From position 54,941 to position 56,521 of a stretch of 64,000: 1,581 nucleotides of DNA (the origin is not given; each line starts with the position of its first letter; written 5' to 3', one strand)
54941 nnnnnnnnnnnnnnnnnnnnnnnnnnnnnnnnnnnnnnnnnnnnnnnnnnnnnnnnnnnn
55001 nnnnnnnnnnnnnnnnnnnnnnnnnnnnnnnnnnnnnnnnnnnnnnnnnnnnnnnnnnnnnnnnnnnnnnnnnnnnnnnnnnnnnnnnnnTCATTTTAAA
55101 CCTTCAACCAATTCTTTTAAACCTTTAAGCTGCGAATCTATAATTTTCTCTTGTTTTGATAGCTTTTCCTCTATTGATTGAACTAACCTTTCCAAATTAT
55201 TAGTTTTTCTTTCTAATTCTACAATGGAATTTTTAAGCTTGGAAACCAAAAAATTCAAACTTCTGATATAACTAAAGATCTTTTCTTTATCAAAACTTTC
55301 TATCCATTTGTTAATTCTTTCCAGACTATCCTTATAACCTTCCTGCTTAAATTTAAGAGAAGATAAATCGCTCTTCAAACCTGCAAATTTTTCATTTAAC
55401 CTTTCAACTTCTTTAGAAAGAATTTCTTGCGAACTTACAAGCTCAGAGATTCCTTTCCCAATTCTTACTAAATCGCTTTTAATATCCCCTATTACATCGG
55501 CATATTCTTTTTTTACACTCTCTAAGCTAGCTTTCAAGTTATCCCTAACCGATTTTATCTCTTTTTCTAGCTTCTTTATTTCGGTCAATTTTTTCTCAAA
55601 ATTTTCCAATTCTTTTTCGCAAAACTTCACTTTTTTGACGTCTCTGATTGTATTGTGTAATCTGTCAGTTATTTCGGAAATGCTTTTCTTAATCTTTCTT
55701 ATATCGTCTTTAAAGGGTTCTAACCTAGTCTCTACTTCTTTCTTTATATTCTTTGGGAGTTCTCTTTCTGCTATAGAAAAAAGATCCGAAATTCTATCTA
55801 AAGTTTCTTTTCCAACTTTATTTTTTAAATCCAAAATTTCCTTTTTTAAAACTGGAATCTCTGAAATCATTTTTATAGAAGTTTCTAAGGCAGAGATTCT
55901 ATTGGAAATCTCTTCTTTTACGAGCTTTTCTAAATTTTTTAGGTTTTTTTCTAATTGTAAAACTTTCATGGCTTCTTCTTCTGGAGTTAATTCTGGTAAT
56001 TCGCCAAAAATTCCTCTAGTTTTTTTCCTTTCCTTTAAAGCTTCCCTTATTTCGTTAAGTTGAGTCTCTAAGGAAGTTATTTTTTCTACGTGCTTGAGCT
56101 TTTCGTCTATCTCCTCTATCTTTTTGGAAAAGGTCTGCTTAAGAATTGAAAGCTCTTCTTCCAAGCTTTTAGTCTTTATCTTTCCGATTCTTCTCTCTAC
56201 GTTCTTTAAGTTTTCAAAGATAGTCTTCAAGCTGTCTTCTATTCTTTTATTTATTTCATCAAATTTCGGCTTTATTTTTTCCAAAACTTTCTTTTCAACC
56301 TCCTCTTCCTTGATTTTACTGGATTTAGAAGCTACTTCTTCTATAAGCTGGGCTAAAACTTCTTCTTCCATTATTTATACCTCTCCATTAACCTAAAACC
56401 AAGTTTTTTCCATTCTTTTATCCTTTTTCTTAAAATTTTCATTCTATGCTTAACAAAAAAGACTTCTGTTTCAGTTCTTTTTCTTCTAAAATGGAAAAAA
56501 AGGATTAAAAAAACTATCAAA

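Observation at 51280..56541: Three consecutive, translationally coupled all-coiled-coil proteins (1697 aa in total) preceded by a 56-aa membrane protein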

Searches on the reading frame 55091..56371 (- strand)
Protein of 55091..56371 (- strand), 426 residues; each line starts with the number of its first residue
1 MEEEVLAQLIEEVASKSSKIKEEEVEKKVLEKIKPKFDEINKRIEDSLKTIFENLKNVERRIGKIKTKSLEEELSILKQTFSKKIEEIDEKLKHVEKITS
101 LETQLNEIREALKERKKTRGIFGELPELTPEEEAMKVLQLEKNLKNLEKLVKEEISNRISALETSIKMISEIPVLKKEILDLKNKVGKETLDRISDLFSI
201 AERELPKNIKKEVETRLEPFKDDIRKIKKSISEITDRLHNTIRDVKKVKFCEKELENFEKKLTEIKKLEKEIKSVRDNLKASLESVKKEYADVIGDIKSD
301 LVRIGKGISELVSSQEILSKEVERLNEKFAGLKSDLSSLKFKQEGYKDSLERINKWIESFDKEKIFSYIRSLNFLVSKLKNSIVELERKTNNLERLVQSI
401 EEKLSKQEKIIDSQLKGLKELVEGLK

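Call 6: search_protein_families(library=pfam, proteins=[window:55091-56371:-], max_evalue=0.1)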
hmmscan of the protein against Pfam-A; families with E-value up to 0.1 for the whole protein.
window:55091-56371:- (426 aa): 24 families
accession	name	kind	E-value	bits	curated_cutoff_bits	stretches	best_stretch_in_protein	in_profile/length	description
PF04513.17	Baculo_PEP_C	-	2.6e-10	40.9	38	2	28-113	31-116/140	Baculovirus polyhedron envelope protein, PEP, C terminus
PF06160.17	EzrA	-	2.6e-07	29.8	39.6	1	288-425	104-238/557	Septation ring formation regulator, EzrA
PF07889.17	DUF1664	-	8.2e-06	26.3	34.6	2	174-266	34-121/124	Protein of unknown function (DUF1664)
PF05531.17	NPV_P10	-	0.00025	21.9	29.8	0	221-275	10-64/75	Nucleopolyhedrovirus P10 protein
PF05478.16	Prominin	-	0.00035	19.2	34.3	1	30-259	189-413/799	Prominin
PF06009.19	Laminin_II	-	0.0004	20.8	33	1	209-287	18-96/138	Laminin Domain II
PF04108.17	ATG17_like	-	0.00041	20.4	43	1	140-405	54-334/355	Autophagy protein ATG17-like domain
PF12474.13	PKK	-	0.00049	20.7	25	1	185-292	32-137/139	Polo kinase kinase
PF14362.11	DUF4407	-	0.0022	17.8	31.3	1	202-300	121-228/297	Domain of unknown function (DUF4407)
PF23991.1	DUF7310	-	0.0025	18.7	40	0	377-406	33-62/83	Coiled-coil region of unknown function (DUF7310)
PF06013.18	WXG100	-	0.0034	18.1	27.3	0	220-292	12-83/86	Proteins of 100 residues with WXG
PF13870.11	CCDC113_CCDC96_CC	-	0.004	17.3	31.6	1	313-397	91-175/177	CCDC113/CCDC96, coiled-coil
PF11727.13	ISG65-75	-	0.0053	16.5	25.1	1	191-310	37-156/281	Invariant surface glycoprotein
PF14712.11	Snapin_Pallidin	-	0.0067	17.3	29.6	1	297-358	11-72/89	Snapin/Pallidin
PF04003.17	Utp12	-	0.0069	16.9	31.5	1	350-419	34-103/107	Dip2/Utp12 Family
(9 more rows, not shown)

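Call 7: search_protein_families(library=ncbifam, proteins=[window:55091-56371:-], max_evalue=0.1)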
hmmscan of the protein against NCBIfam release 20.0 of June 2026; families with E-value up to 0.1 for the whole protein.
window:55091-56371:- (426 aa): 20 families
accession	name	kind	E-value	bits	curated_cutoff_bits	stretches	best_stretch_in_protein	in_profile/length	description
TIGR02168.1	SMC_prok_B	equivalog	3.7e-08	31.6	567.35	2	210-412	174-899/1181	chromosome segregation protein SMC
NF045487.1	ASRP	equivalog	2.4e-07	29.8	300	2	207-420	148-369/593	archaea-specific SMC-related protein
NF003034.1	PRK03918.1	equivalog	2.6e-07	29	700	1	137-421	157-431/878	DNA double-strand break repair ATPase Rad50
TIGR02169.1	SMC_prok_A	equivalog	3e-06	25.2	729.4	1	266-415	678-826/1165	chromosome segregation protein SMC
NF041034.1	Rad50_Sulf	equivalog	1.3e-05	23.3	1000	1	10-371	380-724/872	DNA double-strand break repair ATPase Rad50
TIGR03545.1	TIGR03545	subfamily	2.3e-05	23.2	173.35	1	211-307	181-270/556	TIGR03545 family protein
TIGR04523.1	Mplasa_alph_rch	subfamily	2.5e-05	22.4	270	1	8-425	107-529/745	helix-rich protein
NF002572.0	PRK02224.1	equivalog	7.7e-05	21.2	1087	2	202-414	193-396/888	DNA double-strand break repair ATPase Rad50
TIGR00996.1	Mtu_fam_mce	paralog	0.0015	17.8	140.5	0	171-332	131-285/291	MCE family protein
NF053767.1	CIS13_fam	equivalog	0.0016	17.7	370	1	203-328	242-367/392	CIS13 family contractile injection system protein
NF043058.1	T4SS_LegC2C7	subfamily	0.002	17.1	350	1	208-412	122-319/348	LegC2/C7 family Dot/Icm T4SS effector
NF041751.2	sbcc_Staph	equivalog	0.0026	15.8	920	1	223-411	230-420/1007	exonuclease subunit SbcC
NF045780.1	TrlF_fam_ATP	equivalog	0.0035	16.1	350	1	10-408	402-784/944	TrlF family AAA-like ATPase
NF003413.0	PRK04778.1-7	equivalog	0.005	15.3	556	1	286-419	104-234/564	septation ring formation regulator EzrA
NF038218.1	IcmG_DotF_IVB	equivalog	0.016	14.9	200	0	363-413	134-184/266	type IVB secretion system protein IcmG/DotF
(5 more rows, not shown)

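Call 22: search_protein_representatives(protein=window:55091-56371:-)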
Query: 426 residues. Proteins with E-value up to 0.001 (for the whole library): 7; up to 1e-10: 4; up to 1e-30: 2. The best 7 are listed.
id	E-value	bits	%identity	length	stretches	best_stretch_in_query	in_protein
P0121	2.5e-241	817.0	100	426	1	1-426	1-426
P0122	4.3e-63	230.5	38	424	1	3-422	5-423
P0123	6.4e-13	65.5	30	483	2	3-276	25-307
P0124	5.9e-11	59.0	31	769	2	6-328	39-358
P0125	2.5e-06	43.7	24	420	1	28-288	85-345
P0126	2.3e-05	40.6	24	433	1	208-406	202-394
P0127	3.4e-04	36.8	26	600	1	6-309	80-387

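Call 32: find_related_loci(query=A3, collection=genome_contigs, flank=10000)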
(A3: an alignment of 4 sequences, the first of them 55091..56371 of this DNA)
Query A3 (426 aa) in genome_contigs; peptide patterns used: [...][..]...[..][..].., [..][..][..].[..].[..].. (x = any residue, [..] = any of these).
535 stretches matched a pattern, but none encodes a relative of the query by tblastn (E <= 1e-3).

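Call 34: find_related_loci(query=A4, collection=metagenome_contigs, flank=10000)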
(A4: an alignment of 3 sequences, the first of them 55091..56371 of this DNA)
Query A4 (426 aa) in metagenome_contigs; peptide patterns used: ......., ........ (x = any residue, [..] = any of these).
600 stretches matched a pattern, but none encodes a relative of the query by tblastn (E <= 1e-3).

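Call 36: find_related_loci(query=P0124, collection=metagenome_contigs, flank=10000)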
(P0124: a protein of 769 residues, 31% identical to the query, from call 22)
Query P0124 (769 aa) in metagenome_contigs; peptide patterns used: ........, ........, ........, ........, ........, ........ (x = any residue, [..] = any of these).
207 stretches matched a pattern, but none encodes a relative of the query by tblastn (E <= 1e-3).

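Call 45: search_solved_structures(query=A1, max_evalue=1)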
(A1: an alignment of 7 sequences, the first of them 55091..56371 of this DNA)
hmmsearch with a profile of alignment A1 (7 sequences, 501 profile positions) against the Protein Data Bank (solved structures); distinct sequences matched with E-value up to 1: 265 (the best 60 are shown).
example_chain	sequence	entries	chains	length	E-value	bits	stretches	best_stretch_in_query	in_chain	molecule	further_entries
3s84_A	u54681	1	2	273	2.9e-09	39.5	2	261-397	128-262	Apolipoprotein A-IV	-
2yo3_A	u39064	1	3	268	1.2e-07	34.2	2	144-217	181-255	GENERAL CONTROL PROTEIN GCN4, PUTATIVE INNER MEMBRANE PROTEIN, GENERAL CONTROL PROTEIN GCN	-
3ja6_H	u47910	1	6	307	1.9e-06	30.2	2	251-399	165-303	Methyl-accepting chemotaxis protein 2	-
2ch7_B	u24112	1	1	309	2.9e-06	29.6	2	251-399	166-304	METHYL-ACCEPTING CHEMOTAXIS PROTEIN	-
7zr2_A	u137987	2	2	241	6.6e-06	28.4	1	241-438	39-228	Spike protein S2',Chimeric protein mimic of SARS-CoV-2 Spike HR1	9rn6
6tik_C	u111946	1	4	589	4.8e-05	25.6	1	277-466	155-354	Capsid protein,Putative adhesin/invasin,Capsid protein,Factor H-binding protein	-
2ch7_A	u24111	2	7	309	5e-05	25.5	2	257-441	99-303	METHYL-ACCEPTING CHEMOTAXIS PROTEIN | Methyl-accepting chemotaxis protein 2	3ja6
6gao_A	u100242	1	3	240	6.7e-05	25.1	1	373-476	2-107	Outer capsid protein sigma-1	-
2dq3_A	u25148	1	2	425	7.1e-05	25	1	245-316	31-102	Seryl-tRNA synthetase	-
2lem_A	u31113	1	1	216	0.00019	23.7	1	269-402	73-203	Apolipoprotein A-I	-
9ugr_A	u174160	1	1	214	0.00023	23.4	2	310-404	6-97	Syn-F4-Link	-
4tql_A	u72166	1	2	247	0.00024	23.3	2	253-399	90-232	Three helix bundle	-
6gaj_A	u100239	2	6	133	0.00034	22.8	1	377-480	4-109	Outer capsid protein sigma-1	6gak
1av1_A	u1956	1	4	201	0.00041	22.5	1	254-410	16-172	APOLIPOPROTEIN A-I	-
4v6m_A0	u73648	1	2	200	0.00042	22.5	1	254-410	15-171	Apolipoprotein A-I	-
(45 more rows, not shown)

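Call 57: predict_structure(alignment_id=A5)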
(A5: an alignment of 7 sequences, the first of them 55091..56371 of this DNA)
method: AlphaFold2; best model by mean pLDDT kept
length: 426 residues; sequences in the alignment: 7
mean_pLDDT: 52.1   pTM: 0.28
mean pLDDT of the five models: 52.1, 51.4, 50.2, 49.0, 44.2
residues with pLDDT >= 90: 0; 70-90: 2; 50-70: 251; < 50: 173
segments of 3 or more residues with pLDDT < 50: 1-6, 12-14, 16-20, 95-105, 107-179, 181-187, 193-195, 197-221, 338-347, 421-426
pLDDT, mean of each block of 10 residues (from residue 1): 44 47 55 58 59 56 51 57 58 49 46 37 33 38 42 44 43 44 47 45 41 46 52 62 64 65 66 65 63 61 56 57 59 52 47 54 58 54 52 54 58 55 44
secondary structure, 60 per line:
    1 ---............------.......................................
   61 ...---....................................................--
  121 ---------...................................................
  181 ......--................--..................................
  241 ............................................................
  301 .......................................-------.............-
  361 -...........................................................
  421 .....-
elements in order: H4-15 H22-63 H67-118 H130-186 H189-204 H207-339 H347-359 H362-425

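Call 63: find_encoding_contigs(protein=P0124, flank=10000, max_places=1)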
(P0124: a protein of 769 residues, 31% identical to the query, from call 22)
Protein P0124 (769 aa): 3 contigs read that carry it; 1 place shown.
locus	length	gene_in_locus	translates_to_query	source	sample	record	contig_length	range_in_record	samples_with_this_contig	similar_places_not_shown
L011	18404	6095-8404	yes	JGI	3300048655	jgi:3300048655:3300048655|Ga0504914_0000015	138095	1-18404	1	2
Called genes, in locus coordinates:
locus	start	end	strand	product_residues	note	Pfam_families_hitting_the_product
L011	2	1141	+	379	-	?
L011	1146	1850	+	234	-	-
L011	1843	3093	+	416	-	-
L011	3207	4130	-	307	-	-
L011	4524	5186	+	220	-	-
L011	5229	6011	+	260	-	PF00142:Fer4_NifH (faint), PF01656:CbiA, PF02374:ArsA_ATPase (faint), PF06564:CBP_BcsQ (weak), PF10609:ParA, PF13614:AAA_31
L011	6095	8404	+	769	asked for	PF04108:ATG17_like (faint), PF04513:Baculo_PEP_C (faint), PF07889:DUF1664 (faint)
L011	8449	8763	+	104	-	-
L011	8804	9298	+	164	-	PF11969:DcpS_C, PF01230:HIT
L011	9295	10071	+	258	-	PF06564:CBP_BcsQ, PF10609:ParA, PF00142:Fer4_NifH (faint), PF01656:CbiA, PF02374:ArsA_ATPase (weak), PF13614:AAA_31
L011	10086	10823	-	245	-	-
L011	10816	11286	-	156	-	PF04892:VanZ-LLP1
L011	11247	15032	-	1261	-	-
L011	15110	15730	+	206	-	-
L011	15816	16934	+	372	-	PF13191:AAA_16 (faint), PF00004:AAA, PF17862:AAA_lid_3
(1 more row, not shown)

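Call 64: find_encoding_contigs(protein=P0127, flank=10000, max_places=1)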
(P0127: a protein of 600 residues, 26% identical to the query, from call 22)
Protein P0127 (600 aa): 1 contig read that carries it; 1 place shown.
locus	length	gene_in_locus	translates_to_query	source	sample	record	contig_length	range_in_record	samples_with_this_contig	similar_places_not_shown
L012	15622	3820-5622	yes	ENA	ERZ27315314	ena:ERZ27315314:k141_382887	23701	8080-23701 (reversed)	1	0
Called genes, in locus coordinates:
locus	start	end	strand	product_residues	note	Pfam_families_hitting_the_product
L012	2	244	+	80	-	?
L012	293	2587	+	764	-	PF02412:TSP_3 (faint)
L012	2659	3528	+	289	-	PF25133:TYW2_N_2, PF02475:TRM5-TYW2_MTfase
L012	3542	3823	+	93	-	-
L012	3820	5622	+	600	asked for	-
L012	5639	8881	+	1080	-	PF01442:Apolipoprotein (faint), PF07889:DUF1664 (faint), PF04513:Baculo_PEP_C (faint)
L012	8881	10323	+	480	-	PF04108:ATG17_like (faint), PF04513:Baculo_PEP_C (faint), PF07889:DUF1664 (faint), PF08702:Fib_alpha (faint), PF28422:CCDC89 (faint), PF23991:DUF7310 (faint), PF28217:FAM81B (faint)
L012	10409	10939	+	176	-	PF24336:DUF7504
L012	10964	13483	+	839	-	PF02743:dCache_1, PF00672:HAMP, PF00512:HisKA, PF02518:HATPase_c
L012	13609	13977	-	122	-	PF00072:Response_reg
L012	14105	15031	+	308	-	PF02775:TPP_enzyme_C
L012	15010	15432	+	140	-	PF01467:CTP_transf_like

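Call 65: find_encoding_contigs(protein=P0128, flank=10000, max_places=1)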
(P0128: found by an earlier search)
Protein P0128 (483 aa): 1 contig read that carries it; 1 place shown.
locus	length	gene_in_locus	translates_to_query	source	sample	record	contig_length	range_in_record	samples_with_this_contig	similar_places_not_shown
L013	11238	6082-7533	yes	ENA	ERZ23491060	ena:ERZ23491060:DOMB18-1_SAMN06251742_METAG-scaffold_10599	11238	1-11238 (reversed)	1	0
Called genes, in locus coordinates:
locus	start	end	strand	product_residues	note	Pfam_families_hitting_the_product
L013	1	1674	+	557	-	?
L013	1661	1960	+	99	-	-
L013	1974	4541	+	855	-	PF01835:MG2 (faint)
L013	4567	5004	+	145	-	-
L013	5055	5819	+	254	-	PF00142:Fer4_NifH, PF01656:CbiA, PF10609:ParA, PF13614:AAA_31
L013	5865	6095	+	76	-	PF26710:Pde4dip (weak)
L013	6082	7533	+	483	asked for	PF01442:Apolipoprotein (faint), PF04513:Baculo_PEP_C (faint), PF05531:NPV_P10 (faint)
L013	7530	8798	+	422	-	-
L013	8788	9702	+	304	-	-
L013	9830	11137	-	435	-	-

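Call 66: find_encoding_contigs(protein=P0129, flank=10000, max_places=1)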
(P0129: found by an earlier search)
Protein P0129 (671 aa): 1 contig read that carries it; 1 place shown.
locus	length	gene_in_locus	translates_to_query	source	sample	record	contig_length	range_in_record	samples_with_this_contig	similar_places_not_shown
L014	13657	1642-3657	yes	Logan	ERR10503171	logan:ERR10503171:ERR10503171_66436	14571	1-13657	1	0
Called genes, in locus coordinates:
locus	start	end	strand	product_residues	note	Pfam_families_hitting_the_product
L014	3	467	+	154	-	?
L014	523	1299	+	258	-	PF00142:Fer4_NifH (faint), PF01656:CbiA, PF06564:CBP_BcsQ (weak), PF10609:ParA, PF13614:AAA_31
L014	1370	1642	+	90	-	-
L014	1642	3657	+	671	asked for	-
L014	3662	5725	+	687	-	PF04513:Baculo_PEP_C (faint)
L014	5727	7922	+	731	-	PF01442:Apolipoprotein (faint), PF07889:DUF1664 (faint)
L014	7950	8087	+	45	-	-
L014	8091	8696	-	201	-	PF01895:PhoU, PF02080:TrkA_C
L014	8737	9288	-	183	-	PF01769:MgtE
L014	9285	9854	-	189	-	PF01769:MgtE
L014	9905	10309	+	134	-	PF01467:CTP_transf_like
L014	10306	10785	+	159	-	-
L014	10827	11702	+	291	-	PF00924:MS_channel_2nd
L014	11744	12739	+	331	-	PF01336:tRNA_anti-codon, PF01966:HD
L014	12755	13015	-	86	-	-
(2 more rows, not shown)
